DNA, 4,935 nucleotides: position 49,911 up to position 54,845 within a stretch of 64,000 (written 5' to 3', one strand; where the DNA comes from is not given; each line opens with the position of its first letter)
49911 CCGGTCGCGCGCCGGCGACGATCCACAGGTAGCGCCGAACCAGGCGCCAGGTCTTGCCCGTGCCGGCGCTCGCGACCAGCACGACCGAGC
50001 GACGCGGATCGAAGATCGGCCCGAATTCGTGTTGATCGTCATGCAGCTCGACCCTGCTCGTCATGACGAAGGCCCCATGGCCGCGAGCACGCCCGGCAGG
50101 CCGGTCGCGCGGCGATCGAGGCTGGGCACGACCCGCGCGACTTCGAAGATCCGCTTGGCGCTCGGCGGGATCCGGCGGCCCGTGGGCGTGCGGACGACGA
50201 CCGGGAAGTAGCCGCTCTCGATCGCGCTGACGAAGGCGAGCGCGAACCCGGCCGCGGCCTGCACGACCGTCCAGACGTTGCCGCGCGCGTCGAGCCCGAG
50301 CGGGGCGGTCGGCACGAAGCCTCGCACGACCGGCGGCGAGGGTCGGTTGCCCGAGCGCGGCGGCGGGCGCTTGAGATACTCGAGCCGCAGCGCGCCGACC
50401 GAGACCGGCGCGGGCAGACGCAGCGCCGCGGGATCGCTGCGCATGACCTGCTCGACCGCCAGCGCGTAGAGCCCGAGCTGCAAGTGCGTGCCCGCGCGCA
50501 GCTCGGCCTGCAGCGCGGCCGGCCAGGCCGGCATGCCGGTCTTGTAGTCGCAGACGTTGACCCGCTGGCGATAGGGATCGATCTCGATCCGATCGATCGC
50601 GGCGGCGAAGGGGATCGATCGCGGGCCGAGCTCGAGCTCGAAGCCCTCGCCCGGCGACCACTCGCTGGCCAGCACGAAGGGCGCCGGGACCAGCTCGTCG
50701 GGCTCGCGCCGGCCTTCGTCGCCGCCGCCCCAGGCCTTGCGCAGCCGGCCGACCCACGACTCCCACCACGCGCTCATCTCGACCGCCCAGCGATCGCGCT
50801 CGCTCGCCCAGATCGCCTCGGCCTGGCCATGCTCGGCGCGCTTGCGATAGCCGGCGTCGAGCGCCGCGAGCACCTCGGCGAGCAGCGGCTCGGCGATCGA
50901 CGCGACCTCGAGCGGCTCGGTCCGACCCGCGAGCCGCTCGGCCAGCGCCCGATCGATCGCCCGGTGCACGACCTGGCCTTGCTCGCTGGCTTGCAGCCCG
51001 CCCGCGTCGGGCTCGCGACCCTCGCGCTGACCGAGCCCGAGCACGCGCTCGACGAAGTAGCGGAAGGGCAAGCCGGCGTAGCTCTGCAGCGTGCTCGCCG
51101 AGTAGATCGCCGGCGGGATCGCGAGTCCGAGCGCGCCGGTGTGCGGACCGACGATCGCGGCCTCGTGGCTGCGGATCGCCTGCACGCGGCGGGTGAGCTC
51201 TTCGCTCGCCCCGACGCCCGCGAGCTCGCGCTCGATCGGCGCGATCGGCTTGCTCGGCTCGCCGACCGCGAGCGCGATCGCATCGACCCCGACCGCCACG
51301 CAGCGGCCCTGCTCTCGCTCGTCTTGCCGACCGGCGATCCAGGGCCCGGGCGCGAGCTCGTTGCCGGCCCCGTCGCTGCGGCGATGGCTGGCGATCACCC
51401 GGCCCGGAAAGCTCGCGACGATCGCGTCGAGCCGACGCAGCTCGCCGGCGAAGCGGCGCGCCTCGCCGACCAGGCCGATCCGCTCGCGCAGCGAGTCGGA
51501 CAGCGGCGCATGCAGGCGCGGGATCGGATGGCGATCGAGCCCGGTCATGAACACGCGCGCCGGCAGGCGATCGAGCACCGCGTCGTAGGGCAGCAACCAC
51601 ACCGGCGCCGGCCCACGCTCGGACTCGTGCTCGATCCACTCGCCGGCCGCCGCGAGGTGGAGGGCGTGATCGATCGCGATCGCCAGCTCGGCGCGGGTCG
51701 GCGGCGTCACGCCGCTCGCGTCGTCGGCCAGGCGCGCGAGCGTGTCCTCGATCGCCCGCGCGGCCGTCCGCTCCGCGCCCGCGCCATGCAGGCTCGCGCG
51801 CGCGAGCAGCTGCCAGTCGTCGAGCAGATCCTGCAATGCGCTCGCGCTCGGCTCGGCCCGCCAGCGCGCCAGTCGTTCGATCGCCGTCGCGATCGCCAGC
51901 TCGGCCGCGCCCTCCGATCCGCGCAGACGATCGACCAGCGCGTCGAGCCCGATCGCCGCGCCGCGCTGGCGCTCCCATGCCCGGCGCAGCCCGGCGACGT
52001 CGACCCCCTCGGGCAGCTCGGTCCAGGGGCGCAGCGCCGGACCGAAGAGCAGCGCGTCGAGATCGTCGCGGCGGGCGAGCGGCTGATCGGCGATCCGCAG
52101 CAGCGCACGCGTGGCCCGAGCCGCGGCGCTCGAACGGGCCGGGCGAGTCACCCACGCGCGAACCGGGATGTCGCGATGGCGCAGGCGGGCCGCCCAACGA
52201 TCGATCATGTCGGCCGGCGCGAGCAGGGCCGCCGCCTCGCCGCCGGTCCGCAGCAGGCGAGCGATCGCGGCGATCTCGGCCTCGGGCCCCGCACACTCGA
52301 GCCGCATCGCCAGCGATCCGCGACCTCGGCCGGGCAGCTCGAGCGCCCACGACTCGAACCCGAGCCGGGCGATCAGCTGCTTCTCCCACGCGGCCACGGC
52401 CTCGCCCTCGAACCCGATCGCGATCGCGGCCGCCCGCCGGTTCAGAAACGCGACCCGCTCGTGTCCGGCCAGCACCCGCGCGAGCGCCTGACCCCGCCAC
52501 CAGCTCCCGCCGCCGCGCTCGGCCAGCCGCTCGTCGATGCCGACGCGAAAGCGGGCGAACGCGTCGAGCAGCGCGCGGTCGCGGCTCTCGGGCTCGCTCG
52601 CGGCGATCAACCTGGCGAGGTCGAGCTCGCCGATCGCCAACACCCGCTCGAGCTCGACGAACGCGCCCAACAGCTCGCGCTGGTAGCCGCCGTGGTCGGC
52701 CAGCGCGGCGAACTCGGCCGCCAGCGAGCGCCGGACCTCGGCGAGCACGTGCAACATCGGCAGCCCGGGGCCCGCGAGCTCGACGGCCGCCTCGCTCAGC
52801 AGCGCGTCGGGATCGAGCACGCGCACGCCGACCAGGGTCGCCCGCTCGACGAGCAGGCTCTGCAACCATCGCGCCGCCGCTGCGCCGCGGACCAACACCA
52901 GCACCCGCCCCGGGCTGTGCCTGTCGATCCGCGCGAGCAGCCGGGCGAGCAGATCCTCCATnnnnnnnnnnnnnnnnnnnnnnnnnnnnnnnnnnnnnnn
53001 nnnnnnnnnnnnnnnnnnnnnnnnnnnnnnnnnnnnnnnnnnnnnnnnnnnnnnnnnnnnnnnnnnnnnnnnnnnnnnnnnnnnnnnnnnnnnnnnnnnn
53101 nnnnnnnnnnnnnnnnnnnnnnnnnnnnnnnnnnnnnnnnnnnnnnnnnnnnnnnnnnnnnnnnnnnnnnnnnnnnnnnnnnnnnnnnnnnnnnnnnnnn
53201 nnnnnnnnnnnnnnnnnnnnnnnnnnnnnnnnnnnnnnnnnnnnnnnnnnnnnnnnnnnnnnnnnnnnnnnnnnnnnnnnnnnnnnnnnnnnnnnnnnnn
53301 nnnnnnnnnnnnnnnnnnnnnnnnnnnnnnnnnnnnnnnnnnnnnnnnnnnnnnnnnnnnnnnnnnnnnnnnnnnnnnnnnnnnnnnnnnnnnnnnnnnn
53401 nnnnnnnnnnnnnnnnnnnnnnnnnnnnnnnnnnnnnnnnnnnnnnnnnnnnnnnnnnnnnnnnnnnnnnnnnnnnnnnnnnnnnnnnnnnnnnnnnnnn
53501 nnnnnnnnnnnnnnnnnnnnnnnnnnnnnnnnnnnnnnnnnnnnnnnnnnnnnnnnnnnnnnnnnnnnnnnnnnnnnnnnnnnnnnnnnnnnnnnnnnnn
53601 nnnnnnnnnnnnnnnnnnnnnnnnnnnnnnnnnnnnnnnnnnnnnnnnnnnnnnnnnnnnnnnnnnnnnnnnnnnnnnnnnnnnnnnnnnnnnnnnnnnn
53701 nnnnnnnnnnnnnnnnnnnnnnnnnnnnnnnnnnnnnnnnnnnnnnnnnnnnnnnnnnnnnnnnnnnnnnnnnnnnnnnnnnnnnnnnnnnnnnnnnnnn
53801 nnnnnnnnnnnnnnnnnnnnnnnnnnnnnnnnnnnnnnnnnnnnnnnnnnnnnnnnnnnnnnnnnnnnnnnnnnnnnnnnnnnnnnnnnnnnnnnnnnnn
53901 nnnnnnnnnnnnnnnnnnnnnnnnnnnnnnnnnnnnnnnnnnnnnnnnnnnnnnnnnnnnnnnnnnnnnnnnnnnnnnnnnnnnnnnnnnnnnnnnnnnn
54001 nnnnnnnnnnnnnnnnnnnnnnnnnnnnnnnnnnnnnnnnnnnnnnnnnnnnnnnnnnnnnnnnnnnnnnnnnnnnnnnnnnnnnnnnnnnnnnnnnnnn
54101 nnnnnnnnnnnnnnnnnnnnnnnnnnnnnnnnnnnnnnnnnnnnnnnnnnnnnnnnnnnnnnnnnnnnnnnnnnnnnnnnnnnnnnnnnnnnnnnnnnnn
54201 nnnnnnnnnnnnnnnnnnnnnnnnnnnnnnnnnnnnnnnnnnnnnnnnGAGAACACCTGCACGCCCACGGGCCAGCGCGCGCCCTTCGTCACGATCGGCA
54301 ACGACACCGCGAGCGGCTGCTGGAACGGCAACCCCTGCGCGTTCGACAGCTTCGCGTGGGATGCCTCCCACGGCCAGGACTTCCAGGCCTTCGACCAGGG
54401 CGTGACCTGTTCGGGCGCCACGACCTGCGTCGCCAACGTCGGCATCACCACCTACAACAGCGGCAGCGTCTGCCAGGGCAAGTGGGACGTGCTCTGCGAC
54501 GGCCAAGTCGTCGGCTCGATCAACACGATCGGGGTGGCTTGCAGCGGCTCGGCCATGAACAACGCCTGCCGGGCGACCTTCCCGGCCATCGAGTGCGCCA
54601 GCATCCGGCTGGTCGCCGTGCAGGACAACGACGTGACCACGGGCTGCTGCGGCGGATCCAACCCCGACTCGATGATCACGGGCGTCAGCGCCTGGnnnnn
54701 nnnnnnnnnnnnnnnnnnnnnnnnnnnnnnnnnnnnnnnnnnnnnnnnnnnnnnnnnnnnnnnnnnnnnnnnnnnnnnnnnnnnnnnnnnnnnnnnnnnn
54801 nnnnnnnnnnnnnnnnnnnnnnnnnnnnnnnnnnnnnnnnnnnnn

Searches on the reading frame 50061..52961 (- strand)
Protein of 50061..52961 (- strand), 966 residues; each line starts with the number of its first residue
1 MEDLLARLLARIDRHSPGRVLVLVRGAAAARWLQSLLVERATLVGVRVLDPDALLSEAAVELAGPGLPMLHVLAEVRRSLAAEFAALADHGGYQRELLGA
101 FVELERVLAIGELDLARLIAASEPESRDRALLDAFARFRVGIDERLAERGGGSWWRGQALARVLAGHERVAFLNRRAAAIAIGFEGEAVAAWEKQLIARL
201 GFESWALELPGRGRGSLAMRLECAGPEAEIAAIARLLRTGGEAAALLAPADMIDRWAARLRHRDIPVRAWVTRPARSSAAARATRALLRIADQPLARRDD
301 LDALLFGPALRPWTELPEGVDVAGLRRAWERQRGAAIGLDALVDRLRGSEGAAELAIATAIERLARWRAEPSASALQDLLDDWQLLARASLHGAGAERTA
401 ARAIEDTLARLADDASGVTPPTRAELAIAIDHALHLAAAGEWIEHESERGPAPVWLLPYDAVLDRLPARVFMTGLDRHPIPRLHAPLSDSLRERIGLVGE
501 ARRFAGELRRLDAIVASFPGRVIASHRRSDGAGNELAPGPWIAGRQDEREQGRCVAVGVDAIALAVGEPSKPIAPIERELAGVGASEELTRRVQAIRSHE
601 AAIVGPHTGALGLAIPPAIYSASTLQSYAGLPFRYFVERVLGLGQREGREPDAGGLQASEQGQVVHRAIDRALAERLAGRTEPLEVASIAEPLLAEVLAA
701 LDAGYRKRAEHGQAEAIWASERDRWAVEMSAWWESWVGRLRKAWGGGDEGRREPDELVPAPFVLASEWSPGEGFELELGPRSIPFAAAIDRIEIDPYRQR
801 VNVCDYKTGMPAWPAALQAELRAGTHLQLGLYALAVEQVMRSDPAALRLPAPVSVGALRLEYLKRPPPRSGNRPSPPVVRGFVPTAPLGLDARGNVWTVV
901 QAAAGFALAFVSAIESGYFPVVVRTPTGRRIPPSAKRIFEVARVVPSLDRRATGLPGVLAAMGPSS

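Call 90: search_protein_families(library=pfam, proteins=[window:50061-52961:-], max_evalue=0.001)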
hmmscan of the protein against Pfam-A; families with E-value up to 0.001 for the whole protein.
window:50061-52961:- (966 aa): 1 family
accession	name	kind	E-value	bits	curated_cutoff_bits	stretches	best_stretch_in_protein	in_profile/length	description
PF12705.13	PDDEXK_1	-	2.8e-17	63.9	22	1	621-853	3-182/247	PD-(D/E)XK nuclease superfamily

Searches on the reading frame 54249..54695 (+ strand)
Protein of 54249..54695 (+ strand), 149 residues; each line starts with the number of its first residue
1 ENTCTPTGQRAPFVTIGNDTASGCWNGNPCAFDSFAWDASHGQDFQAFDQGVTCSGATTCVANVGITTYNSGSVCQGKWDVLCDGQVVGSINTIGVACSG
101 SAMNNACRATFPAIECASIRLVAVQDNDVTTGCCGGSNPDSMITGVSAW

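Call 8: search_protein_families(library=pfam, proteins=[window:54249-54695:+], max_evalue=10)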
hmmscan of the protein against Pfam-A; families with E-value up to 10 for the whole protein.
seq(149 aa): 0 families

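Call 10: find_homologous_proteins(query=window:54249-54695:+)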
Query seq(149 aa) (149 aa): 7 proteins with E <= 0.001 among 10 candidates.
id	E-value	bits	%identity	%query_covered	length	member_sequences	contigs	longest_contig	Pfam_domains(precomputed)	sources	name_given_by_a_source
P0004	3.6e-66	240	72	99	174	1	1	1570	-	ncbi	-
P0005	2.4e-64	234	69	99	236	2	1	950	PF13948.12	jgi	jgi:cysteine-rich repeat protein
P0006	6.8e-61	223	68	99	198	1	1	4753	-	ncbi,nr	ncbi:MAG: hypothetical protein KC486_14775, partial [Myxococcales bacterium]|nr:hypothetical protein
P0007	3.4e-52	195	61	99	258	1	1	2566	PF13948.12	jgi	jgi:cysteine-rich repeat protein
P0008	3.6e-50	188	58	99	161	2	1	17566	-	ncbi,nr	ncbi:MAG: hypothetical protein KC636_09800, partial [Myxococcales bacterium]|nr:hypothetical protein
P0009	3.9e-48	181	57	97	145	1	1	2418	-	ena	-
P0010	8.3e-45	171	56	99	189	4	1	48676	PF13948.12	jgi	jgi:cysteine-rich repeat protein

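Call 17: find_encoding_contigs(protein=P0010, flank=10000, max_places=3)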
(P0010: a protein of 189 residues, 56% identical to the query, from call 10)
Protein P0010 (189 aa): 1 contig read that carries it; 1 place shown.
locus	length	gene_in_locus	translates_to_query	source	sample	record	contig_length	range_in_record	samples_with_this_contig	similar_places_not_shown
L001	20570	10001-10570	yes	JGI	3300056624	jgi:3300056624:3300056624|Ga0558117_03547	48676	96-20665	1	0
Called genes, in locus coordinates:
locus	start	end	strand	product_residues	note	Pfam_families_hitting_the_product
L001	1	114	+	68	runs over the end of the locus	?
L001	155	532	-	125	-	PF00542:Ribosomal_L12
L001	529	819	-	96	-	-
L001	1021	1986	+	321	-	-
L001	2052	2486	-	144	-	-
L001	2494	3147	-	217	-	PF01740:STAS, PF13466:STAS_2 (weak)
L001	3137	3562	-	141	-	-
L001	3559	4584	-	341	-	-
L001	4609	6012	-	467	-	-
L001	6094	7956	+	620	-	PF01979:Amidohydro_1, PF07969:Amidohydro_3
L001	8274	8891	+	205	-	-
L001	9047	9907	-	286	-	-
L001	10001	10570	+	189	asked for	PF13948:DUF4215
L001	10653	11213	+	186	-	-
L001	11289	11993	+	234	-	-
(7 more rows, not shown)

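Call 19: predict_structure(alignment_id=A2)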
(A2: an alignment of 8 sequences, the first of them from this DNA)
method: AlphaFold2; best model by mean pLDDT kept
length: 149 residues; sequences in the alignment: 8
mean_pLDDT: 84.2   pTM: 0.83
mean pLDDT of the five models: 84.2, 76.2, 75.1, 70.1, 51.8
residues with pLDDT >= 90: 76; 70-90: 44; 50-70: 27; < 50: 2
segments of 3 or more residues with pLDDT < 50: none
pLDDT, mean of each block of 10 residues (from residue 1): 83 84 77 87 83 95 89 69 96 85 94 96 76 58 90
secondary structure, 60 per line:
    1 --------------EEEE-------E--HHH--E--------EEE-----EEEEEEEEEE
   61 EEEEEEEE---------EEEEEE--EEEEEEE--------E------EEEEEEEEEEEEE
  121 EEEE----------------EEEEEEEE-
elements in order: E15-18 E43-45 E51-68 E78-83 E86-92 E108-124 E141-148

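Call 59: find_encoding_contigs(protein=P0008, flank=10000, max_places=2)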
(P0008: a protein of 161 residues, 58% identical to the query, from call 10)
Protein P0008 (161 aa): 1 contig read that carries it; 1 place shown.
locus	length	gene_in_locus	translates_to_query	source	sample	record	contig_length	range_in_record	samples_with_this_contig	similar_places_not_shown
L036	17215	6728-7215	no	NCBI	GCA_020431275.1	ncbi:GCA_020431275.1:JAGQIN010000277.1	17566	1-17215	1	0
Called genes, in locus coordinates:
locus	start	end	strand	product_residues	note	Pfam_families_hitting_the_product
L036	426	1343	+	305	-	-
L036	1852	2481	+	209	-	-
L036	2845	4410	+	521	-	PF00691:OmpA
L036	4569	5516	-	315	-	-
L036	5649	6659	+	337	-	-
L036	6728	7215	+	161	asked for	-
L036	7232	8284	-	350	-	PF10503:Esterase_PHB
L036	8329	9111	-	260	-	PF14243:R2K_3, PF18299:R2K_2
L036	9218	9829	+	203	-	PF02798:GST_N, PF13409:GST_N_2, PF13417:GST_N_3, PF13410:GST_C_2 (weak)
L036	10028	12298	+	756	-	PF13428:TPR_14 (faint), PF13424:TPR_12 (weak)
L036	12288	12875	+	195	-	-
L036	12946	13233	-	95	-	-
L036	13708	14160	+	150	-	PF02580:Tyr_Deacylase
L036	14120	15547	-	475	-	PF00089:Trypsin, PF13365:Trypsin_2, PF13180:PDZ_2 (weak), PF17815:PDZ_3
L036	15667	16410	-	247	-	PF00106:adh_short, PF08659:KR, PF13561:adh_short_C2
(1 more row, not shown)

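Call 68: search_protein_families(library=ncbifam, proteins=[window:54249-54695:+], max_evalue=1)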
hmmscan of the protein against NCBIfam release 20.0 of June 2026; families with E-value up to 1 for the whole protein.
seq(149 aa): 0 families

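Call 81: find_related_loci(query=A2, collection=metagenome_contigs, flank=6000)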
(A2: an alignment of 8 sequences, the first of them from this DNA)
Query A2 (149 aa) in metagenome_contigs; peptide patterns used: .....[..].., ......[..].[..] (x = any residue, [..] = any of these).
303 stretches matched a pattern; 21 encode a relative of the query (tblastn E <= 1e-3); 20 distinct loci.
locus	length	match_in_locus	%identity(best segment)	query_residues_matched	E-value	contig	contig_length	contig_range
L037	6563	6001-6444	65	2-149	2e-64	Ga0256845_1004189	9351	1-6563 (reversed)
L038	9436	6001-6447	59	1-149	4e-61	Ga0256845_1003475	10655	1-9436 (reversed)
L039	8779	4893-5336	61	3-149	3e-57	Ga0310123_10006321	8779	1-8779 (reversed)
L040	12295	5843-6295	58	2-149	2e-55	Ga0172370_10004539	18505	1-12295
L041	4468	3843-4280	58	4-149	3e-54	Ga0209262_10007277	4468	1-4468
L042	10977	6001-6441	57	3-149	2e-53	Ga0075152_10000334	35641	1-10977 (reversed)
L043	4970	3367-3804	58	4-149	6e-50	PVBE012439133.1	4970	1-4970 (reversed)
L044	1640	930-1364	53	4-149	3e-48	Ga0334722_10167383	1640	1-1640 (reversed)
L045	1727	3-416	58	12-149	4e-47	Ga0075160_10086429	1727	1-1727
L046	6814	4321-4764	54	4-149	3e-44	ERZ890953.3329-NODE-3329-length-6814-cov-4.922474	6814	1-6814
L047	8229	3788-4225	51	4-149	4e-43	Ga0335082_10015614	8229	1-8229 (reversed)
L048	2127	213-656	53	4-149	2e-43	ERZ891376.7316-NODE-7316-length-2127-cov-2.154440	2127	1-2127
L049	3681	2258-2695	52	4-149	2e-42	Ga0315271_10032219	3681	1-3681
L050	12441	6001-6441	57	3-149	2e-53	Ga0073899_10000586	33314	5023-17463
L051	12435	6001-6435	46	3-149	3e-40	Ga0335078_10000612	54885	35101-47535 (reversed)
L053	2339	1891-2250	41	30-149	5e-22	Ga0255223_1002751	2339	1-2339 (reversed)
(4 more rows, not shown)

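Call 83: search_protein_families(library=pfam, proteins=[L039:3153-5339:+, L043:2347-3807:+, L046:991-4767:+, L047:3068-4228:+, L049:1511-2698:+, L051:5206-6438:+, L053:43-2253:+, L040:4400-6298:+, L044:3-1367:+, L037:4879-6447:+], max_evalue=0.001)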
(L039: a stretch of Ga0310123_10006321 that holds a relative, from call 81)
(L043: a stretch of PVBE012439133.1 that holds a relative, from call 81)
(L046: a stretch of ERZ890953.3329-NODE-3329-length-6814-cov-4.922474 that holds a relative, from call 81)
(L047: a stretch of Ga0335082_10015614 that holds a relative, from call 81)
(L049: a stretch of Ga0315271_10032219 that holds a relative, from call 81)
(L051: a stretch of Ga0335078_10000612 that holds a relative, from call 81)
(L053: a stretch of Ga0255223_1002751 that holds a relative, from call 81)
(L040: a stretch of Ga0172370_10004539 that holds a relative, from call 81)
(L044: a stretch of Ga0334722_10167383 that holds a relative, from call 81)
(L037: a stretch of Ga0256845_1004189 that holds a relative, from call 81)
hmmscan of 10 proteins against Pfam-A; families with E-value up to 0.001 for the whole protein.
L039:3153-5339:+ (728 aa): 1 family
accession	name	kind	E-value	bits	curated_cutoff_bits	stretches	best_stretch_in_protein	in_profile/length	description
PF11617.13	Cu-binding_MopE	-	9.6e-77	253.3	27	8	76-105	1-30/30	Putative metal-binding motif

L043:2347-3807:+ (486 aa): 1 family
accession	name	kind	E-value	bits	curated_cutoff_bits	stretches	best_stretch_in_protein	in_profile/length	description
PF11617.13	Cu-binding_MopE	-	2.1e-46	156.2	27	5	237-266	1-30/30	Putative metal-binding motif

L046:991-4767:+ (1258 aa): 1 family
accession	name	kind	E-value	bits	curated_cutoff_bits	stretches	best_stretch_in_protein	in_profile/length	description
PF00526.23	Dicty_CTDC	-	2.9e-64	212.9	27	14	524-545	2-23/24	Dictyostelium (slime mold) repeat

L047:3068-4228:+ (386 aa): 1 family
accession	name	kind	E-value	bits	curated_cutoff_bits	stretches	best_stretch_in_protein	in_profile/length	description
PF04885.19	Stig1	-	1.1e-11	45.4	24.1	2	195-238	41-83/85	Stigma-specific STIG1-like protein family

L049:1511-2698:+ (395 aa): 1 family
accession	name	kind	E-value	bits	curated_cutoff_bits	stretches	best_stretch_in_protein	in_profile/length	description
PF04885.19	Stig1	-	9.5e-08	32.8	24.1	0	55-83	55-83/85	Stigma-specific STIG1-like protein family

L051:5206-6438:+ (410 aa): 1 family
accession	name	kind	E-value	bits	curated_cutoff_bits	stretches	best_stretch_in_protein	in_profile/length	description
PF04885.19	Stig1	-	6.7e-10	39.7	24.1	1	71-102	52-83/85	Stigma-specific STIG1-like protein family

L053:43-2253:+ (736 aa): 1 family
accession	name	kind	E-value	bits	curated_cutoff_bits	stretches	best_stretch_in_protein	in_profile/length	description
PF00008.33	EGF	-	0.00012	22.7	21.5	1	284-312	3-30/32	EGF-like domain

L040:4400-6298:+ (632 aa): 1 family
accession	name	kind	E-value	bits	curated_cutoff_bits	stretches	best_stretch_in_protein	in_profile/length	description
PF13948.11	DUF4215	-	1.8e-18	67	27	1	443-480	12-47/47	Domain of unknown function (DUF4215)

L044:3-1367:+ (454 aa): 0 families

L037:4879-6447:+ (522 aa): 1 family
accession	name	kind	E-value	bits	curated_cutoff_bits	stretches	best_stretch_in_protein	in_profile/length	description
PF13948.11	DUF4215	-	3.1e-38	130.3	27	6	213-246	16-46/47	Domain of unknown function (DUF4215)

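Call 88: search_solved_structures(query=A6, max_evalue=10, show_alignments=1)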
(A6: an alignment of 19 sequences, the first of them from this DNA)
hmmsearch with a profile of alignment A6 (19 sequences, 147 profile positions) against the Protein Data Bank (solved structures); distinct sequences matched with E-value up to 10: 0.
